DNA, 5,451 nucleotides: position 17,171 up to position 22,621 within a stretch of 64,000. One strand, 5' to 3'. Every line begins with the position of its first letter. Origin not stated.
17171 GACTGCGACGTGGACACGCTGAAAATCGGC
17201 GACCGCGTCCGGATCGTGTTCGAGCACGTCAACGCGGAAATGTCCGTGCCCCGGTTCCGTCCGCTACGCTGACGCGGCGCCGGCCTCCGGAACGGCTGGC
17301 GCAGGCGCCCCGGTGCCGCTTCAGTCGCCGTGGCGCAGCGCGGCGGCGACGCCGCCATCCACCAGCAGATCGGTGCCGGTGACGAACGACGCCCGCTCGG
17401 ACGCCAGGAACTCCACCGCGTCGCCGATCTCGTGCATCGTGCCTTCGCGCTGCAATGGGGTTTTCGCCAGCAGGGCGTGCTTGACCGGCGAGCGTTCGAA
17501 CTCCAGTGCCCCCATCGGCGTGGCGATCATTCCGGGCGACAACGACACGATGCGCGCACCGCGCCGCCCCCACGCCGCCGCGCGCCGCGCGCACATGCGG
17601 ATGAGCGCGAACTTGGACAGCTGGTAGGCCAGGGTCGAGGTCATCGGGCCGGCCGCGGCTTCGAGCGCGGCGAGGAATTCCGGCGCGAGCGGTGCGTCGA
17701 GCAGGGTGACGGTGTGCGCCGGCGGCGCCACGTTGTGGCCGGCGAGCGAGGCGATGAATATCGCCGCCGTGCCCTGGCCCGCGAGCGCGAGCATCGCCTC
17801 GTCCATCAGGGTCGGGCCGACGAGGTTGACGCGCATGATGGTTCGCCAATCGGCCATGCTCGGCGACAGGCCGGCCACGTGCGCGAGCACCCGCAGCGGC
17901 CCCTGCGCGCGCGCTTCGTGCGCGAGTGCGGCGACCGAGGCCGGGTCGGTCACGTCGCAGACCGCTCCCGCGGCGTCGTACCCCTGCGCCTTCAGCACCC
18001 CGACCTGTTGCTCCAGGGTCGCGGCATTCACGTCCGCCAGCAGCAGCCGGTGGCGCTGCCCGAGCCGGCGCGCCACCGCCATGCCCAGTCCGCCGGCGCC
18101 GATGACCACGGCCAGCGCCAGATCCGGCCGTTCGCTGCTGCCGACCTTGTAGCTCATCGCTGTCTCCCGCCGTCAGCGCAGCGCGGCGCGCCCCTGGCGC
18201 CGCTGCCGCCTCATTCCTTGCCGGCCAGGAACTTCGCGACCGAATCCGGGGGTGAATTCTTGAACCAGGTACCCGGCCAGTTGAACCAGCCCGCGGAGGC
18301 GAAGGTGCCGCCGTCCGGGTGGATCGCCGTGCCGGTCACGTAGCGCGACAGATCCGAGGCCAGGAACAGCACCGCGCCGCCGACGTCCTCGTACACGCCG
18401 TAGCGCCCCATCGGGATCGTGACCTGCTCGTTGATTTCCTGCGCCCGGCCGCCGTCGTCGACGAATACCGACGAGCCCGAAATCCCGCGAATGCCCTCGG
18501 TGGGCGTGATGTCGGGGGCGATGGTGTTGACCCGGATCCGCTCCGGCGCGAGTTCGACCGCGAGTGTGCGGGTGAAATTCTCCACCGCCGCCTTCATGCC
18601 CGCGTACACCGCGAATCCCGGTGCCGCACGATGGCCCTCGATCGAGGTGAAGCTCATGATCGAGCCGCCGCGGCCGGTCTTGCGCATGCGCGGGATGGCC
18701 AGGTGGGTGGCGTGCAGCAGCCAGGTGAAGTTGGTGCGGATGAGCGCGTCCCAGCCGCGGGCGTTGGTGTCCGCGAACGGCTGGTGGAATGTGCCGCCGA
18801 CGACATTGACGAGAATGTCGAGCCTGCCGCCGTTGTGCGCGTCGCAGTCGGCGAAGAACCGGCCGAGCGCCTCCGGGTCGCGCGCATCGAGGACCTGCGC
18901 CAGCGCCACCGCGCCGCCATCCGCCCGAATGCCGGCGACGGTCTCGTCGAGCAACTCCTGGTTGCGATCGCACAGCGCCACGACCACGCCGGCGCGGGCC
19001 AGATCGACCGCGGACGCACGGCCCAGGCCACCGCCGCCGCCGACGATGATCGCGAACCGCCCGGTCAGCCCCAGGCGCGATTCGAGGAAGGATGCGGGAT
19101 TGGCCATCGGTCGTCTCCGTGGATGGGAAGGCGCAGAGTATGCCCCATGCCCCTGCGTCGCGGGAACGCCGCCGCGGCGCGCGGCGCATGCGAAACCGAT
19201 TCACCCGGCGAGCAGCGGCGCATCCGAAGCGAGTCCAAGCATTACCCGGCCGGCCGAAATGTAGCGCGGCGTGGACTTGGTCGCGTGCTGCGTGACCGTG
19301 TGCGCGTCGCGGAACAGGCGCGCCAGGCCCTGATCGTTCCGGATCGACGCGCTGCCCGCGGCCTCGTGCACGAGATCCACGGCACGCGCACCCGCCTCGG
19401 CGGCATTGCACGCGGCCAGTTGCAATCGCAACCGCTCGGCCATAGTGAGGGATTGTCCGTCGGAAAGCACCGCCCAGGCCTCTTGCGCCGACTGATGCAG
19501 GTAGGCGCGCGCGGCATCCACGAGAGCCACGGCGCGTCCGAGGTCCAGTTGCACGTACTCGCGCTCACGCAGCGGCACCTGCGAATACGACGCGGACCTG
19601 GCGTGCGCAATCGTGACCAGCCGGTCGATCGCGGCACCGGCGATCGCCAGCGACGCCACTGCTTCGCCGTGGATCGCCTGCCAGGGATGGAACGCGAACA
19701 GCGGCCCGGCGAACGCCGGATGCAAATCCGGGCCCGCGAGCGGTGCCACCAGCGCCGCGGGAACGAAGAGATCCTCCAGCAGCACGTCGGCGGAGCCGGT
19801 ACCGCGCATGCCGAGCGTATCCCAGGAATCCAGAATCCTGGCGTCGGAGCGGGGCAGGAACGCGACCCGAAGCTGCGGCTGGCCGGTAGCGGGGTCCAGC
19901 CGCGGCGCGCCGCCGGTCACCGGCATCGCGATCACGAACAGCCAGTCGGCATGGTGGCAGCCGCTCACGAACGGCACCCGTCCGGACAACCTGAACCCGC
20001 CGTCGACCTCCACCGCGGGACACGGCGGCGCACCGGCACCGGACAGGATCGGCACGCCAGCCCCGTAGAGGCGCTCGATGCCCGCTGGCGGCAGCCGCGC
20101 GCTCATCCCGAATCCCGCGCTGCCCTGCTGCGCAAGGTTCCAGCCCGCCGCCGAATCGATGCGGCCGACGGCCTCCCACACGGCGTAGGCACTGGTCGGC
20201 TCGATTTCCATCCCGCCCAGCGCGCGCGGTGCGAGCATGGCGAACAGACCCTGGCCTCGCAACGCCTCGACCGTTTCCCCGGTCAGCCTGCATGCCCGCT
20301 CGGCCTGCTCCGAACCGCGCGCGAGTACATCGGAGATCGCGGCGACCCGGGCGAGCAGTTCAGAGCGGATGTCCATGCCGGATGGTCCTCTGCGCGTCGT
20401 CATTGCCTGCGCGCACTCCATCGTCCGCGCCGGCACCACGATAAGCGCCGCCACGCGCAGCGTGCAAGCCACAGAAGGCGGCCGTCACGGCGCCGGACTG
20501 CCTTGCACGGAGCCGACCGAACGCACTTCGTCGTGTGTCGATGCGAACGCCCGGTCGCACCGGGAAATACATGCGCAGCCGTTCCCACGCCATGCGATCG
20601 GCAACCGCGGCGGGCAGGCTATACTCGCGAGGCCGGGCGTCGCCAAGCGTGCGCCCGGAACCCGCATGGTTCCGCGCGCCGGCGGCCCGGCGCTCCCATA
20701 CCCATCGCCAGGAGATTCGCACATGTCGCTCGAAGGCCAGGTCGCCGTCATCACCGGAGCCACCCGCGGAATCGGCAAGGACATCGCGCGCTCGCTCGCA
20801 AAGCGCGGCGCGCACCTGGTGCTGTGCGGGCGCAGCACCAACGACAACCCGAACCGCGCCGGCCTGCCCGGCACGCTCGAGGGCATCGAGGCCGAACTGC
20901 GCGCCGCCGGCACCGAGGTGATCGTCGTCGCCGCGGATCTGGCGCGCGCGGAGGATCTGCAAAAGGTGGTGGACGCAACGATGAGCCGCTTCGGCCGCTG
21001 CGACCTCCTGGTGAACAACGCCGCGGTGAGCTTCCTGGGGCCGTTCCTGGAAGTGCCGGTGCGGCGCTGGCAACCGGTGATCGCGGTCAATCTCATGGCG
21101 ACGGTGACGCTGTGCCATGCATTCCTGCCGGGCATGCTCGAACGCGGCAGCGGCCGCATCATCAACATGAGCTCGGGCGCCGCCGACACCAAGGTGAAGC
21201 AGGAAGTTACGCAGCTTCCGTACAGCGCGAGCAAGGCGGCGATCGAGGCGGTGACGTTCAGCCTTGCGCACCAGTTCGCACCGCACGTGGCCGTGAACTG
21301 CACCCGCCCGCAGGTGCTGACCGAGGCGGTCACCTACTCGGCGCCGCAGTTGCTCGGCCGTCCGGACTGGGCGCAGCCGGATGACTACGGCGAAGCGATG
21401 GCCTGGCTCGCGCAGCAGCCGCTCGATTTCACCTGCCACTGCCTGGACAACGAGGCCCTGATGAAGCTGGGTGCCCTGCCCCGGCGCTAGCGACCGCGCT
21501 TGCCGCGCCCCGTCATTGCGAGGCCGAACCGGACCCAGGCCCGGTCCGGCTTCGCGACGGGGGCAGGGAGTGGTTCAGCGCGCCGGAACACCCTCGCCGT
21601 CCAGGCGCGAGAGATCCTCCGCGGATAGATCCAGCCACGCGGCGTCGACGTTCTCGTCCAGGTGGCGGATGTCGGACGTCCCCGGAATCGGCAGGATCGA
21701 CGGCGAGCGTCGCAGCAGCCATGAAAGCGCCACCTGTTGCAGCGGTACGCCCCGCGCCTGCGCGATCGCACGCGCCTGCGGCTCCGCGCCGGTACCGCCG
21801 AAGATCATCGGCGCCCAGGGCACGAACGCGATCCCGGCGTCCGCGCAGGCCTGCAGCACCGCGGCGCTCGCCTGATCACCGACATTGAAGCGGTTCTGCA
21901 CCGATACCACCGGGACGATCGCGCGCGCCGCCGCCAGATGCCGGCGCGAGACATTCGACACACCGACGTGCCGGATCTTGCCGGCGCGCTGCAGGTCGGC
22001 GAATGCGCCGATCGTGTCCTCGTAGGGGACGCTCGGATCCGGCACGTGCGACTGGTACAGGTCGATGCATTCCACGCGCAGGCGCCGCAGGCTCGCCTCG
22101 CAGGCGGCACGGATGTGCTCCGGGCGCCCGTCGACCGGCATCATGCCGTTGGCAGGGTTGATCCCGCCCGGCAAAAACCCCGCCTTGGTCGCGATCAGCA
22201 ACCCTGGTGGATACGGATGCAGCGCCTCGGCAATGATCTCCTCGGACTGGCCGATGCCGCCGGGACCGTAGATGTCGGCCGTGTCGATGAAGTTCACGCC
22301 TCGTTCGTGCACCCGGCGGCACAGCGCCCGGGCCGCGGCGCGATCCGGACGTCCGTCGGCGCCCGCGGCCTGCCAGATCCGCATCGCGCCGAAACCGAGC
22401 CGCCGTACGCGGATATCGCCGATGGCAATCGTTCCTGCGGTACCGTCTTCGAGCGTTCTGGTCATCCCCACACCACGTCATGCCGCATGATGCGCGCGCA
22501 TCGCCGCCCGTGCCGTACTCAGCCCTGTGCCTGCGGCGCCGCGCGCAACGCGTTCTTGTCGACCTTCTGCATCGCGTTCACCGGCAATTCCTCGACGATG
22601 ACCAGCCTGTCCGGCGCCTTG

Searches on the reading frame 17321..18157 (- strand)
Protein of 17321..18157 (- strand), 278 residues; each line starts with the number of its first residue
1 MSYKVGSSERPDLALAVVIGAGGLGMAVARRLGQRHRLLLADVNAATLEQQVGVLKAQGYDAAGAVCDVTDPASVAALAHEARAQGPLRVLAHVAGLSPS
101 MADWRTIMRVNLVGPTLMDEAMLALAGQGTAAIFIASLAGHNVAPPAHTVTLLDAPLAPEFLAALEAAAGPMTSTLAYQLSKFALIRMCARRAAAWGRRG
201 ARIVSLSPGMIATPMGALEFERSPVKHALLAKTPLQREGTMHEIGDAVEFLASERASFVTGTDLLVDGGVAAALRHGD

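Call 23: search_protein_families(library=pfam, proteins=[window:17321-18157:-], max_evalue=0.001)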
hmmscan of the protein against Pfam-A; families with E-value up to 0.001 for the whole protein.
window:17321-18157:- (278 aa): 4 families
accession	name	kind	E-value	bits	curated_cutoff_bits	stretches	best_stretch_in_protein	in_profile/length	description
PF13561.12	adh_short_C2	-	6.5e-36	124.5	27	2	172-270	137-235/236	Enoyl-(Acyl carrier protein) reductase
PF00106.31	adh_short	-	3.7e-21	75.9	26.6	2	16-143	3-142/195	short chain dehydrogenase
PF08659.16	KR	-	4.5e-06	27.1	22.6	1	18-98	5-92/180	KR domain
PF01370.27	Epimerase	-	0.00039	20.3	20.9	1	17-201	2-162/240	NAD dependent epimerase/dehydratase family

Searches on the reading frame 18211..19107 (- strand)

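Call 23: search_protein_families(library=pfam, proteins=[window:18211-19107:-], max_evalue=0.001)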
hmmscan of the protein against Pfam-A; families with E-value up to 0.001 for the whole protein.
window:18211-19107:- (298 aa): 5 families
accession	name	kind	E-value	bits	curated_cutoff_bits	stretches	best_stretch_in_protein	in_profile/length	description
PF13561.12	adh_short_C2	-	2.8e-52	178.1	27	1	27-267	7-234/236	Enoyl-(Acyl carrier protein) reductase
PF00106.31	adh_short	-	2.1e-42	145.3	26.6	1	18-204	2-185/195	short chain dehydrogenase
PF23441.1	SDR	-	3.4e-09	36.9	27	1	127-269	123-256/258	SDR-like rossmann domain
PF08659.16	KR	-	0.00017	22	22.6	1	20-179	4-160/180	KR domain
PF03435.24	Sacchrp_dh_NADP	-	0.00095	19.9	25.1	0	20-112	2-85/129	Saccharopine dehydrogenase NADP binding domain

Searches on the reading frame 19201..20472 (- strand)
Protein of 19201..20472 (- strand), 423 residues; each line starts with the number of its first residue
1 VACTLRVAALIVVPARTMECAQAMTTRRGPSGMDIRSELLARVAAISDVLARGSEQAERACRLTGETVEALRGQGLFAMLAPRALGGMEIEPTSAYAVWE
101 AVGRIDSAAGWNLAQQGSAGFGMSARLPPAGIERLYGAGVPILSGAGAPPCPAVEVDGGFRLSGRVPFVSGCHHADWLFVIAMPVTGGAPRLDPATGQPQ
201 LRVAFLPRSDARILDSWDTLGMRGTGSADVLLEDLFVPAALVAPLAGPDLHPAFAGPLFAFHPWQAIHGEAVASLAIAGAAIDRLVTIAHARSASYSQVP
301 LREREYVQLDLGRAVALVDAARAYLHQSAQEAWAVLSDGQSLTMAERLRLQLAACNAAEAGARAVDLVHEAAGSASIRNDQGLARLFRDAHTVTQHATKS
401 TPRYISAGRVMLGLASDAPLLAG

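Call 23: search_protein_families(library=pfam, proteins=[window:19201-20472:-], max_evalue=0.001)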
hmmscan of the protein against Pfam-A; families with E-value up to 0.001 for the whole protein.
window:19201-20472:- (423 aa): 4 families
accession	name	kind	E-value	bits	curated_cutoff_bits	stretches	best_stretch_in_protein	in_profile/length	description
PF08028.16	Acyl-CoA_dh_2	-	2e-23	83.6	22.7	1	271-398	4-131/134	Acyl-CoA dehydrogenase, C-terminal domain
PF00441.29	Acyl-CoA_dh_1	-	4.9e-05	24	22.4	1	271-392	19-130/150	Acyl-CoA dehydrogenase, C-terminal domain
PF02771.21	Acyl-CoA_dh_N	-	0.00024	21.9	22.9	1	49-115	18-84/113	Acyl-CoA dehydrogenase, N-terminal domain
PF02770.24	Acyl-CoA_dh_M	-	0.00078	20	33.3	0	154-234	22-96/97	Acyl-CoA dehydrogenase, middle domain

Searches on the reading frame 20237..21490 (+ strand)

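Call 23: search_protein_families(library=pfam, proteins=[window:20237-21490:+], max_evalue=0.001)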
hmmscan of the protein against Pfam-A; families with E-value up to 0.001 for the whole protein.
window:20237-21490:+ (417 aa): 4 families
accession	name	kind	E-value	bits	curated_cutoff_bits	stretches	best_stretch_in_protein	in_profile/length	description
PF00106.31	adh_short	-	3.1e-45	154.5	26.6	1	168-361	1-182/195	short chain dehydrogenase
PF13561.12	adh_short_C2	-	8.7e-33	114.3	27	1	174-365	1-180/236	Enoyl-(Acyl carrier protein) reductase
PF08659.16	KR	-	6e-15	56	22.6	1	170-354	3-174/180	KR domain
PF01370.27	Epimerase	-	6.6e-09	36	20.9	1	171-350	2-164/240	NAD dependent epimerase/dehydratase family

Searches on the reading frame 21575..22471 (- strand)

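Call 23: search_protein_families(library=pfam, proteins=[window:21575-22471:-], max_evalue=0.001)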
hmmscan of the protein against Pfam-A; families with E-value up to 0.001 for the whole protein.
window:21575-22471:- (298 aa): 1 family
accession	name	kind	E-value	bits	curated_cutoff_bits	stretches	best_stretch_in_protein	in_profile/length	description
PF00248.27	Aldo_ket_red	-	1.3e-61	208.7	24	1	24-291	1-287/291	Aldo/keto reductase family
